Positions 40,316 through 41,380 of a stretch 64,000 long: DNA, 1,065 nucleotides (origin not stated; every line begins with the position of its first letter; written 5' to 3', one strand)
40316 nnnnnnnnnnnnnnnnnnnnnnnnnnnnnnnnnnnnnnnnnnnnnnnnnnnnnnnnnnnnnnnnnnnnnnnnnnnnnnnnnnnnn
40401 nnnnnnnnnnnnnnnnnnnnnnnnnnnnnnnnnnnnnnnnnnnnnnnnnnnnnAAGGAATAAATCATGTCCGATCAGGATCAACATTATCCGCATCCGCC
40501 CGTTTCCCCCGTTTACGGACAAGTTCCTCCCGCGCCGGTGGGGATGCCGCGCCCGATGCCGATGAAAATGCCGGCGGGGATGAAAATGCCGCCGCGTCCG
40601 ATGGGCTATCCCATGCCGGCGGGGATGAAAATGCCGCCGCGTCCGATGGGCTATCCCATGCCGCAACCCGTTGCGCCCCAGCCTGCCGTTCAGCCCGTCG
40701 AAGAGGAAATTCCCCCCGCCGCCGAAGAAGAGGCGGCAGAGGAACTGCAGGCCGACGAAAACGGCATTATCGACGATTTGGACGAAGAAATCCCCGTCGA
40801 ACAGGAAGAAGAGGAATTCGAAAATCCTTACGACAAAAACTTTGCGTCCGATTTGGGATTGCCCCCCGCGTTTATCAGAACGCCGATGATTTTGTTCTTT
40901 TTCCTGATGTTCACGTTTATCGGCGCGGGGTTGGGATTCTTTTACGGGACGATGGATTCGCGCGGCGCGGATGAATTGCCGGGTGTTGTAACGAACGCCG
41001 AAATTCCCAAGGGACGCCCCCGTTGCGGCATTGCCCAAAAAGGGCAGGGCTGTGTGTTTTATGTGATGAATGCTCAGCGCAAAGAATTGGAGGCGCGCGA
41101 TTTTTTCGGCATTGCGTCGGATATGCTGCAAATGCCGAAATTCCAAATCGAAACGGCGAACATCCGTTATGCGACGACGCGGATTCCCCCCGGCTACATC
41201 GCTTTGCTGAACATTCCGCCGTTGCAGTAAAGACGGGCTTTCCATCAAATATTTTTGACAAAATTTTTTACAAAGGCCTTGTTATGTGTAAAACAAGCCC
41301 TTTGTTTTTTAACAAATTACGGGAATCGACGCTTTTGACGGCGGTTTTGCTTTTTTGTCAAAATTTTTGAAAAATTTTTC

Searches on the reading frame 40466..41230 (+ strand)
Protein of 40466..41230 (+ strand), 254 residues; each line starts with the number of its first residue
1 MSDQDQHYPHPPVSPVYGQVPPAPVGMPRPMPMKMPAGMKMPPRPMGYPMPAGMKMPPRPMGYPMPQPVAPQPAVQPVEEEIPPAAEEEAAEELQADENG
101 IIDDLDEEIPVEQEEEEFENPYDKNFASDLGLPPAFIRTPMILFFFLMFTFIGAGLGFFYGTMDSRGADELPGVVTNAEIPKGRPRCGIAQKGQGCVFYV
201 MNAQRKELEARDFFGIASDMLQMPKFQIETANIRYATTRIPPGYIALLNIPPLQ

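Call 7: search_protein_families(library=pfam, proteins=[window:40466-41230:+], max_evalue=0.01)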
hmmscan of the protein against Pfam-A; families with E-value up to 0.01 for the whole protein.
window:40466-41230:+ (254 aa): 0 families

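Call 58: search_protein_families(library=ncbifam, proteins=[window:40466-41230:+], max_evalue=1)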
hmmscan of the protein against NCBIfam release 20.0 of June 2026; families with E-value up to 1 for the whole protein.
window:40466-41230:+ (254 aa): 0 families

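Call 72: search_solved_structures(query=A9, max_evalue=10)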
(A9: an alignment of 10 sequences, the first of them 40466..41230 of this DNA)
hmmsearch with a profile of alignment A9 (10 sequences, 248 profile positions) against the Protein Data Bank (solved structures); distinct sequences matched with E-value up to 10: 2.
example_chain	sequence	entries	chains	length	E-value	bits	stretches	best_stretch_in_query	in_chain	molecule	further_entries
2cp5_A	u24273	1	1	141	1.4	12.2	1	41-91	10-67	Restin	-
8hbn_A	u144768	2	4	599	1.5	12.1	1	10-71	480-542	mRNA export factor MEX67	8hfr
